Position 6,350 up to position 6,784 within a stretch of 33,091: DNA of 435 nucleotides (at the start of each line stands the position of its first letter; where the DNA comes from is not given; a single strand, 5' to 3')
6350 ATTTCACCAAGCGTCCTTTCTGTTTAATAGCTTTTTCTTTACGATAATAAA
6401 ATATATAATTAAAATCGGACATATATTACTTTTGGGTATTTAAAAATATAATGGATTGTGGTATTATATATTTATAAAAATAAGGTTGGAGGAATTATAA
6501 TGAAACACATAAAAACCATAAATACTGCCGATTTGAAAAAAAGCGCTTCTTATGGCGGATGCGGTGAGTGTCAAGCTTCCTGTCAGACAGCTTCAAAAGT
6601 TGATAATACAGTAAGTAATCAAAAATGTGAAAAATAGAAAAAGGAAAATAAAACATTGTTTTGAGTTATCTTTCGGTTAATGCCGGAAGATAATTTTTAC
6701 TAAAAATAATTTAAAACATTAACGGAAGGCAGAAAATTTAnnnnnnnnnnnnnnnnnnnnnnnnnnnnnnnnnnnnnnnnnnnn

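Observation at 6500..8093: SCIFF peptide with only four of its six defining cysteines, next to an apparently intact maturase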

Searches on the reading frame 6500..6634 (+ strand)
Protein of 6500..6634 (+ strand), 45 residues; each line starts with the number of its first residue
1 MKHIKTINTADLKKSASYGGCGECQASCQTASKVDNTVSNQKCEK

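Call 3: search_protein_families(library=ncbifam, proteins=[window:6500-6634:+], max_evalue=0.01)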
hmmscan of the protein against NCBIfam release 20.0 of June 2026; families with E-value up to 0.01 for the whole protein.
window:6500-6634:+ (45 aa): 1 family
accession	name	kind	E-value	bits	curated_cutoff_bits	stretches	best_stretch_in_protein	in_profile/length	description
TIGR03973.1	six_Cys_in_45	equivalog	3.6e-18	65.2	50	1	2-44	1-43/43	six-cysteine ranthipeptide SCIFF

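Call 4: search_protein_families(library=pfam, proteins=[window:6500-6634:+], max_evalue=0.01)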
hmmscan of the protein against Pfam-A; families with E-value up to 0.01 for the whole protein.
window:6500-6634:+ (45 aa): 1 family
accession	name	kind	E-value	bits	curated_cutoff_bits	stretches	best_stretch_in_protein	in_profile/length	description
PF13165.11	SCIFF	-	4.9e-18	65.2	27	1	2-45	1-44/44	Six-cysteine peptide SCIFF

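Call 6: search_solved_structures(query=window:6500-6634:+, show_alignments=3, max_evalue=1)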
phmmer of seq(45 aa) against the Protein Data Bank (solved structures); distinct sequences matched with E-value up to 1: 1.
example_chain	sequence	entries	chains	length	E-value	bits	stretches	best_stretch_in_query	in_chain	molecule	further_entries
5wgg_B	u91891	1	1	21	0.095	16.5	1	1-21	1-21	CteA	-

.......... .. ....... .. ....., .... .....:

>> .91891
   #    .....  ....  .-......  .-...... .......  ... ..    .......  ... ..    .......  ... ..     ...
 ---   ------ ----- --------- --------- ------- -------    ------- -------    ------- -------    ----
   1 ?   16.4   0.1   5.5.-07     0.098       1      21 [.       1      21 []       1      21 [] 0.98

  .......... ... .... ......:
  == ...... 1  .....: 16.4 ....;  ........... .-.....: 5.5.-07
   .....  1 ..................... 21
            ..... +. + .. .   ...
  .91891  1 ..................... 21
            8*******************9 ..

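Call 7: find_homologous_proteins(query=window:6500-6634:+, max_evalue=0.001)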
Query seq(45 aa) (45 aa): 142 proteins with E <= 0.001 among 143 candidates; the best 120 are listed.
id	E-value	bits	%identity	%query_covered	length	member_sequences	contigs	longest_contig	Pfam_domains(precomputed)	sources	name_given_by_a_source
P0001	9.6e-22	91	100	100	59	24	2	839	PF13165.12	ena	-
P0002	6.6e-20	86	93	100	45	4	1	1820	PF13165.12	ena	-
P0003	8.1e-20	86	93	98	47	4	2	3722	PF13165.12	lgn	-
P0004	5.5e-19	83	93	100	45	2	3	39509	PF13165.12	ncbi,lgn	-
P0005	1.3e-18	82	89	100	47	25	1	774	PF13165.12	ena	-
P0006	2.1e-18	81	84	100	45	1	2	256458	PF13165.12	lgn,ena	-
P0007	2.4e-18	81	71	98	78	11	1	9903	PF13165.12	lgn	-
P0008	2.5e-18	81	89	100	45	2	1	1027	PF13165.12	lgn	-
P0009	3.7e-18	81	89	100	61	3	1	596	PF13165.12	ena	-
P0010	4.5e-18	80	91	100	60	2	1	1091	PF13165.12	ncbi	-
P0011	6.1e-18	80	89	98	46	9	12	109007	PF13165.12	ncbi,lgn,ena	-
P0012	1.2e-17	79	84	100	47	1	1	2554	PF13165.12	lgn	-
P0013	2.0e-17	78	87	100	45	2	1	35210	PF13165.12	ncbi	-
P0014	2.2e-17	78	84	98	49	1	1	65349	PF13165.12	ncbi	-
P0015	8.3e-17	76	84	100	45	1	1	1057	PF13165.12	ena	-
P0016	1.4e-16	76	84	100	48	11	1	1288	PF13165.12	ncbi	-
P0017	1.8e-16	75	82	98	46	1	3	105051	PF13165.12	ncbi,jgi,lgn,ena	-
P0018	2.7e-16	75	84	100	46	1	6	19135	PF13165.12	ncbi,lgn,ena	-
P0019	9.9e-16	73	86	93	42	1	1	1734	PF13165.12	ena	-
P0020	1.5e-15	73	82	98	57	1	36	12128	PF13165.12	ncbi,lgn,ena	-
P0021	1.5e-15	73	82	98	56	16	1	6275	PF13165.12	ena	-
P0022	1.6e-15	72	82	98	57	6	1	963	PF13165.12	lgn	-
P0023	2.0e-15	72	82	98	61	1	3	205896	PF13165.12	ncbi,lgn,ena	-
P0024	2.7e-15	72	82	100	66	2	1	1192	PF13165.12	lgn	-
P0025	3.0e-15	72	80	100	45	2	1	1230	PF13165.12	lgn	-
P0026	5.6e-15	71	80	100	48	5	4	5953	PF13165.12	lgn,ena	-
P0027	9.4e-15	70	78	100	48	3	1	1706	PF13165.12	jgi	-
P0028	1.1e-14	70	80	100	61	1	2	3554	PF13165.12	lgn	-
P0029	2.2e-14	69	80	98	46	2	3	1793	PF13165.12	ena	-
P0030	9.8e-14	67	75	98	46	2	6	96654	PF13165.12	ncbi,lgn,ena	-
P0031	9.9e-14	67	77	98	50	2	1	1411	PF13165.12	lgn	-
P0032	3.6e-13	65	76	100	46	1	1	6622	PF13165.12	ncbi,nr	ncbi:MAG: six-cysteine ranthipeptide SCIFF [Clostridia bacterium]|nr:six-cysteine ranthipeptide SCIF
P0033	4.1e-13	65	76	100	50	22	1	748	PF13165.12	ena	-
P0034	2.7e-12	63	73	100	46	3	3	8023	PF13165.12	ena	-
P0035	2.9e-12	62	76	100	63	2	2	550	PF13165.12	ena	-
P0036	3.2e-12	62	76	100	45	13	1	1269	PF13165.12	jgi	-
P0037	3.4e-12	62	73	100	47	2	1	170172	PF13165.12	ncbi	-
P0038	5.4e-12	62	73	100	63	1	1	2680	PF13165.12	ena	-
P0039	6.6e-12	61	73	100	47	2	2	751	PF13165.12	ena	-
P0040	1.2e-11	61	73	98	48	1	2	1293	PF13165.12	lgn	-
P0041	1.6e-11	60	73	100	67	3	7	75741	PF13165.12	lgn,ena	-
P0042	1.7e-11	60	71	100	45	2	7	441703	PF13165.12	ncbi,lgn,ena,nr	ncbi:MAG TPA: six-cysteine peptide SCIFF [Clostridiales bacterium]|nr:six-cysteine peptide SCIFF [Cl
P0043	2.2e-11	60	71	98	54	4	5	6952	PF13165.12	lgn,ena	-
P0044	2.2e-11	60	73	100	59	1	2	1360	PF13165.12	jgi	jgi:predicted ribosomally synthesized six-cysteine peptide SCIFF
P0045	4.4e-11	59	70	98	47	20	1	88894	PF13165.12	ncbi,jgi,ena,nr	ncbi:MAG: six-cysteine ranthipeptide SCIFF [Lachnospiraceae bacterium]|jgi:predicted ribosomally syn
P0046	5.9e-11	58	71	100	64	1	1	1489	PF13165.12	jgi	jgi:predicted ribosomally synthesized six-cysteine peptide SCIFF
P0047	6.0e-11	58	69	100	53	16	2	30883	PF13165.12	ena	-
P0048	7.4e-11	58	69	100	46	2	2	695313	PF13165.12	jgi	-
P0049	7.6e-11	58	73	100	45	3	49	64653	PF13165.12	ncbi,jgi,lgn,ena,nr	ncbi:MAG: six-cysteine peptide SCIFF [Clostridiales bacterium]|jgi:predicted ribosomally synthesized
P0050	7.9e-11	58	67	100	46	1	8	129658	PF13165.12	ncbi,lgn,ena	-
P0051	8.0e-11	58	69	100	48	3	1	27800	PF13165.12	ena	-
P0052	9.4e-11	58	69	100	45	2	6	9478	PF13165.12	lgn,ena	-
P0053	1.5e-10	57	69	100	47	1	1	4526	PF13165.12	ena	-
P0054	2.6e-10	57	71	100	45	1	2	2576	PF13165.12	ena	-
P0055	3.2e-10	56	69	100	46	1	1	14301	PF13165.12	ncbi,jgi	jgi:predicted ribosomally synthesized six-cysteine peptide SCIFF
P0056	3.9e-10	56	67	100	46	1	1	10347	PF13165.12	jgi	-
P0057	4.0e-10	56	69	100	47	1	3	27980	PF13165.12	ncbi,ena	-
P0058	4.1e-10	56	73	100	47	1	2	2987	PF13165.12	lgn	-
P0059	5.2e-10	56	71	100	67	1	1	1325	PF13165.12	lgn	-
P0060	6.8e-10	55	67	100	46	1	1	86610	PF13165.12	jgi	-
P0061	7.9e-10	55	67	100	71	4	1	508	PF13165.12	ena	-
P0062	8.7e-10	55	67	100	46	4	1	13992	PF13165.12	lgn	-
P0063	9.6e-10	55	64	100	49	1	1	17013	PF13165.12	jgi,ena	-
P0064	1.4e-9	54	69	100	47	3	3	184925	PF13165.12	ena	-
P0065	1.5e-9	54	67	100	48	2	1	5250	PF13165.12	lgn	-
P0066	1.6e-9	54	64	100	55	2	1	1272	PF13165.12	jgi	-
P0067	1.8e-9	54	69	100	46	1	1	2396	PF13165.12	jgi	jgi:predicted ribosomally synthesized six-cysteine peptide SCIFF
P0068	2.1e-9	54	64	100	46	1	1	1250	PF13165.12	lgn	-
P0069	2.1e-9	54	67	100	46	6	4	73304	PF13165.12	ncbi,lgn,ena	ncbi:MAG: six-cysteine ranthipeptide SCIFF [Clostridiaceae bacterium]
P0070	2.7e-9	53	69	100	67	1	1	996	PF13165.12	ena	-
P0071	3.1e-9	53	66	98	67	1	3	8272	PF13165.12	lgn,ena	-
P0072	3.2e-9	53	67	100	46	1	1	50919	PF13165.12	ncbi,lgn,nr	ncbi:MAG TPA: six-cysteine ranthipeptide SCIFF [Clostridiales bacterium]|nr:six-cysteine ranthipepti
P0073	3.2e-9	53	67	100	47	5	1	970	PF13165.12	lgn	-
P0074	3.7e-9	53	64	100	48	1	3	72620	PF13165.12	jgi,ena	-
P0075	4.0e-9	53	64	100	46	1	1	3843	PF13165.12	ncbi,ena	-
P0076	4.4e-9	53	68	98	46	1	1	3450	PF13165.12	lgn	-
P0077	4.7e-9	53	67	100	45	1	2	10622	PF13165.12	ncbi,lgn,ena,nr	ncbi:MAG TPA: six-cysteine peptide SCIFF [Clostridiaceae bacterium]|nr:six-cysteine peptide SCIFF [C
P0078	5.1e-9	53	67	100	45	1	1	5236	PF13165.12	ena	-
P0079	5.2e-9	53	64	100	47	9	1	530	PF13165.12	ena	-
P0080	5.2e-9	53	67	100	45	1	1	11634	PF13165.12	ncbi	ncbi:MAG: six-cysteine ranthipeptide SCIFF [Clostridia bacterium]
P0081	6.1e-9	52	64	100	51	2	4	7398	PF13165.12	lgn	-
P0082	8.3e-9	52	62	100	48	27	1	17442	PF13165.12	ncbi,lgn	-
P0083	8.7e-9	52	64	100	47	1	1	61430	PF13165.12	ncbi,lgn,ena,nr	ncbi:MAG: six-cysteine peptide SCIFF [Clostridia bacterium]|nr:six-cysteine peptide SCIFF [Clostridi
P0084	9.1e-9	52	67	100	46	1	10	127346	PF13165.12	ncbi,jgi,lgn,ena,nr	ncbi:MAG TPA: six-cysteine ranthipeptide SCIFF [Clostridia bacterium]|nr:six-cysteine ranthipeptide 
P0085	9.3e-9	52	67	100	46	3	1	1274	PF13165.12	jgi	jgi:predicted ribosomally synthesized six-cysteine peptide SCIFF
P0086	9.3e-9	52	58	100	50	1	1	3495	PF13165.12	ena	-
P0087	9.7e-9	52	64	100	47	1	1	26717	PF13165.12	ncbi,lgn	-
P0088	1.0e-8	52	64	100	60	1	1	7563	PF13165.12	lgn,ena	-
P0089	1.1e-8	52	62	100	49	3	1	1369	PF13165.12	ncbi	-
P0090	1.1e-8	51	64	100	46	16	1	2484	PF13165.12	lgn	-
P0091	1.3e-8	51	64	100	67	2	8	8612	PF13165.12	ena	-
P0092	1.3e-8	51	64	100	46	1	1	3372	PF13165.12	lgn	-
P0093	1.5e-8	51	67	100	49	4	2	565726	PF13165.12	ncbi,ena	-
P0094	1.5e-8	51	69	100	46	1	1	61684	PF13165.12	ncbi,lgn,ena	-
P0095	1.6e-8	51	62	100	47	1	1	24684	PF13165.12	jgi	-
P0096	1.6e-8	51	62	100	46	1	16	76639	PF13165.12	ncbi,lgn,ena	-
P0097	1.8e-8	51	67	100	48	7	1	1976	PF13165.12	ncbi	-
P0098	1.9e-8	51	62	100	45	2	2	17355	PF13165.12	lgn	-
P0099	2.0e-8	51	62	100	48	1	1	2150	PF13165.12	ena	-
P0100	2.3e-8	51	60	100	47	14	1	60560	PF13165.12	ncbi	-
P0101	2.4e-8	50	60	100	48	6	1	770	PF13165.12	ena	-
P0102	2.6e-8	50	67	100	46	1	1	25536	PF13165.12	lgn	-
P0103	2.6e-8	50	60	100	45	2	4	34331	PF13165.12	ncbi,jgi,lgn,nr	ncbi:MAG: six-cysteine ranthipeptide SCIFF [Tissierellales bacterium]|jgi:predicted ribosomally synt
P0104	2.7e-8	50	60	100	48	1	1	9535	PF13165.12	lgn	-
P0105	3.9e-8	50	64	100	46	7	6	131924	PF13165.12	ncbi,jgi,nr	ncbi:MAG: six-cysteine ranthipeptide SCIFF [Acetivibrionales bacterium]|nr:six-cysteine ranthipeptid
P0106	4.6e-8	50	60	100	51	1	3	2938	PF13165.12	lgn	-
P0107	4.6e-8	50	62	100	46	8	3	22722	PF13165.12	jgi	jgi:predicted ribosomally synthesized six-cysteine peptide SCIFF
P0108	4.9e-8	50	64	100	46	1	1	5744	PF13165.12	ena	-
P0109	5.5e-8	49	62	100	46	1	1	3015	PF13165.12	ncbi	-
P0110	6.1e-8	49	64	100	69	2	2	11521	PF13165.12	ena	-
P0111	6.4e-8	49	64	100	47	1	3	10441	PF13165.12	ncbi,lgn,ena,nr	ncbi:MAG: six-cysteine peptide SCIFF [Clostridiaceae bacterium]|nr:six-cysteine peptide SCIFF [Clost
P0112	6.7e-8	49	62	100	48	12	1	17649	PF13165.12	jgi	-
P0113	6.7e-8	49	62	100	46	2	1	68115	PF13165.12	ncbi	-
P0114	6.8e-8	49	62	100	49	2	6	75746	PF13165.12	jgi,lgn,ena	jgi:predicted ribosomally synthesized six-cysteine peptide SCIFF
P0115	7.0e-8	49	62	100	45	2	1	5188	PF13165.12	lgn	-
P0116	7.7e-8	49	62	100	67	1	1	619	PF13165.12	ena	-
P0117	8.0e-8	49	62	100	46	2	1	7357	PF13165.12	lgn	-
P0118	8.3e-8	49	62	100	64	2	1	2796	PF13165.12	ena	-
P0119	9.3e-8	49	69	100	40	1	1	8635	PF13165.12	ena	-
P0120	9.4e-8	49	63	91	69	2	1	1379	PF13165.12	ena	-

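Call 30: search_protein_representatives(alignment_id=A1)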
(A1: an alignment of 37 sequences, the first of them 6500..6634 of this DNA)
Query: 37 sequences, 46 profile positions. Proteins with E-value up to 0.001 (for the whole library): 1425; up to 1e-10: 1090; up to 1e-30: 1. The best 150 are listed.
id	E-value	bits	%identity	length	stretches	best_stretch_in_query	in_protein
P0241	1.4e-35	137.0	-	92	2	1-44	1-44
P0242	4.4e-27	109.8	-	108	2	1-45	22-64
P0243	1.2e-23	98.8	-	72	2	1-45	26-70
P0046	1.4e-22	95.4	-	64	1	1-45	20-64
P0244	2.5e-22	94.6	-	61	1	1-45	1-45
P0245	4.0e-22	93.9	-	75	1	1-45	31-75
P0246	4.3e-22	93.8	-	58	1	1-45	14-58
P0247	5.9e-22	93.4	-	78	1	1-45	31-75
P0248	6.3e-22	93.3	-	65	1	1-45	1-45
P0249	6.3e-22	93.3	-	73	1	1-45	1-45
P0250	6.3e-22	93.3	-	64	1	1-45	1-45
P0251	6.8e-22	93.2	-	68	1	1-45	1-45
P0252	9.6e-22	92.7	-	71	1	1-45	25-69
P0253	1.2e-21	92.4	-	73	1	1-45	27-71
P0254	1.3e-21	92.4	-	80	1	1-45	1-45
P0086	4.7e-20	87.3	-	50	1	1-46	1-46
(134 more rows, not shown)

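Call 45: find_encoding_contigs(protein=P0241, flank=3000, max_places=4)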
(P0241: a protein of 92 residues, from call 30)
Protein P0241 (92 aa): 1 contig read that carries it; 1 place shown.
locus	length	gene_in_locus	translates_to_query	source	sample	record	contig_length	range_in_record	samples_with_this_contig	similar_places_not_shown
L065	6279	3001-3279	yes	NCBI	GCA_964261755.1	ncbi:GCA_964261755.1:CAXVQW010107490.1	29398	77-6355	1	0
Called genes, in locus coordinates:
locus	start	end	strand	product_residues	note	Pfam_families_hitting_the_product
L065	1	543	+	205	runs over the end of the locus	?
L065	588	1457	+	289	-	PF00005:ABC_tran, PF08402:TOBE_2 (weak)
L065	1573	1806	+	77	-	-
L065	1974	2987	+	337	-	PF01276:OKR_DC_1, PF03711:OKR_DC_1_C (weak)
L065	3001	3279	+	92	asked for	PF13165:SCIFF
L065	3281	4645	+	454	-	PF04055:Radical_SAM, PF13353:Fer4_12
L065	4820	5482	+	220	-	PF19293:CdaA_N, PF02457:DAC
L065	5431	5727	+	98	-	-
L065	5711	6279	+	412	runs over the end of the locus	PF07949:YbbR (weak)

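Call 46: find_encoding_contigs(protein=P0086, flank=3000, max_places=4)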
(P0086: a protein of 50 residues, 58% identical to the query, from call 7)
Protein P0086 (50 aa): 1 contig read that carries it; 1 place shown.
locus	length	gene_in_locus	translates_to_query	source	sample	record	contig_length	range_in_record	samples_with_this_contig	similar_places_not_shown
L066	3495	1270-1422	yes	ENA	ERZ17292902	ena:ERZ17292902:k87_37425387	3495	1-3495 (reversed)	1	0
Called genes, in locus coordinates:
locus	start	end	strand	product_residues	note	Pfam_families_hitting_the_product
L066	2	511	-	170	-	?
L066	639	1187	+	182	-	PF28549:NDPSase_N (weak), PF00293:NUDIX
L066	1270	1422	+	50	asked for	PF13165:SCIFF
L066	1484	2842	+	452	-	PF13353:Fer4_12, PF04055:Radical_SAM, PF13186:SPASM (weak)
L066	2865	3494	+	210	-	?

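Call 54: find_encoding_contigs(protein=P0017, flank=2500, max_places=2)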
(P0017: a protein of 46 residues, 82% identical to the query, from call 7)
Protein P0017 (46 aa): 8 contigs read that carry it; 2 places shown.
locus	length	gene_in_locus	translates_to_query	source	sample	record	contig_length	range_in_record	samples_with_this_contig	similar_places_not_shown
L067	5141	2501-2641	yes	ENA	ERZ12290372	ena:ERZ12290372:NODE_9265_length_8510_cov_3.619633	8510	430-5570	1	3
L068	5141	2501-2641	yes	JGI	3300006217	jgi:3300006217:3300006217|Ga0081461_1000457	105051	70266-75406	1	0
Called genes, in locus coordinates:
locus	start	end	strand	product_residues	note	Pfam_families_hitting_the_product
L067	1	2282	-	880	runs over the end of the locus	PF00690:Cation_ATPase_N, PF00122:E1-E2_ATPase, PF00702:Hydrolase, PF13246:Cation_ATPase, PF08282:Hydrolase_3 (faint), PF00689:Cation_ATPase_C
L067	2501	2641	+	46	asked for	PF13165:SCIFF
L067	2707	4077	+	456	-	PF04055:Radical_SAM, PF13353:Fer4_12, PF13186:SPASM (weak)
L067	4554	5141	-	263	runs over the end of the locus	PF04542:Sigma70_r2, PF04539:Sigma70_r3, PF01381:HTH_3 (faint), PF04545:Sigma70_r4, PF08281:Sigma70_r4_2 (weak)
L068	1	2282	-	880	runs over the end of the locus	PF00690:Cation_ATPase_N, PF00122:E1-E2_ATPase, PF00702:Hydrolase, PF13246:Cation_ATPase, PF08282:Hydrolase_3 (faint), PF00689:Cation_ATPase_C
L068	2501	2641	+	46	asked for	PF13165:SCIFF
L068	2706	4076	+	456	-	PF04055:Radical_SAM, PF13353:Fer4_12, PF13186:SPASM (weak)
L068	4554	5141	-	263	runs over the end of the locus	PF04542:Sigma70_r2, PF04539:Sigma70_r3, PF01381:HTH_3 (faint), PF04545:Sigma70_r4, PF08281:Sigma70_r4_2 (weak)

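Call 55: find_encoding_contigs(protein=P0007, flank=2500, max_places=2)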
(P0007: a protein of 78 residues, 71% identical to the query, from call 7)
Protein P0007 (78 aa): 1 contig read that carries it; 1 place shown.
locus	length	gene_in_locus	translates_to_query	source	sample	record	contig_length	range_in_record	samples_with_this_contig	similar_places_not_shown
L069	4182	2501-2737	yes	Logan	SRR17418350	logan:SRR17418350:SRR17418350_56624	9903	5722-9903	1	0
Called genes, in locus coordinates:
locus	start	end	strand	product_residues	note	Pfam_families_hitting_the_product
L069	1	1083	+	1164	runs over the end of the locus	PF00580:UvrD-helicase, PF01443:Viral_helicase1 (faint), PF13245:AAA_19, PF13361:UvrD_C, PF13538:UvrD_C_2 (faint)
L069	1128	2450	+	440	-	-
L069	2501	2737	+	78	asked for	PF13165:SCIFF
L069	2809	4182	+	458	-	?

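Call 74: search_protein_families(library=ncbifam, proteins=[P0036, P0086, P0017, P0020], max_evalue=0.01)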
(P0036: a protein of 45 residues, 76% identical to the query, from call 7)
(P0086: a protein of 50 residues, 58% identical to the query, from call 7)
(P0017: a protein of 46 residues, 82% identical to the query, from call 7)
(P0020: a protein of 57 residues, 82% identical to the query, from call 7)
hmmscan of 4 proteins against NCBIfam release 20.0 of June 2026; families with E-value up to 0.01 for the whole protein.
P0036 (45 aa): 1 family
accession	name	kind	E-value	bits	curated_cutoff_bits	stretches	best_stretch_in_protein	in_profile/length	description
TIGR03973.1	six_Cys_in_45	equivalog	1.2e-24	85.9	50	1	2-44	1-43/43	six-cysteine ranthipeptide SCIFF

P0086 (50 aa): 1 family
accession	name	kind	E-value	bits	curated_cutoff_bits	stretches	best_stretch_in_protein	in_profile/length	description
TIGR03973.1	six_Cys_in_45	equivalog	9.4e-17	60.7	50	1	2-44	1-43/43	six-cysteine ranthipeptide SCIFF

P0017 (46 aa): 1 family
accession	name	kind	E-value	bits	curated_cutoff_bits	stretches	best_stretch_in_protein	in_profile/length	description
TIGR03973.1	six_Cys_in_45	equivalog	1.8e-17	63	50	1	2-44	1-43/43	six-cysteine ranthipeptide SCIFF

P0020 (57 aa): 1 family
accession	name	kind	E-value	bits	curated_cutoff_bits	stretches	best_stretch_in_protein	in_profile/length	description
TIGR03973.1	six_Cys_in_45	equivalog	5.7e-17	61.4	50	1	12-54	1-43/43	six-cysteine ranthipeptide SCIFF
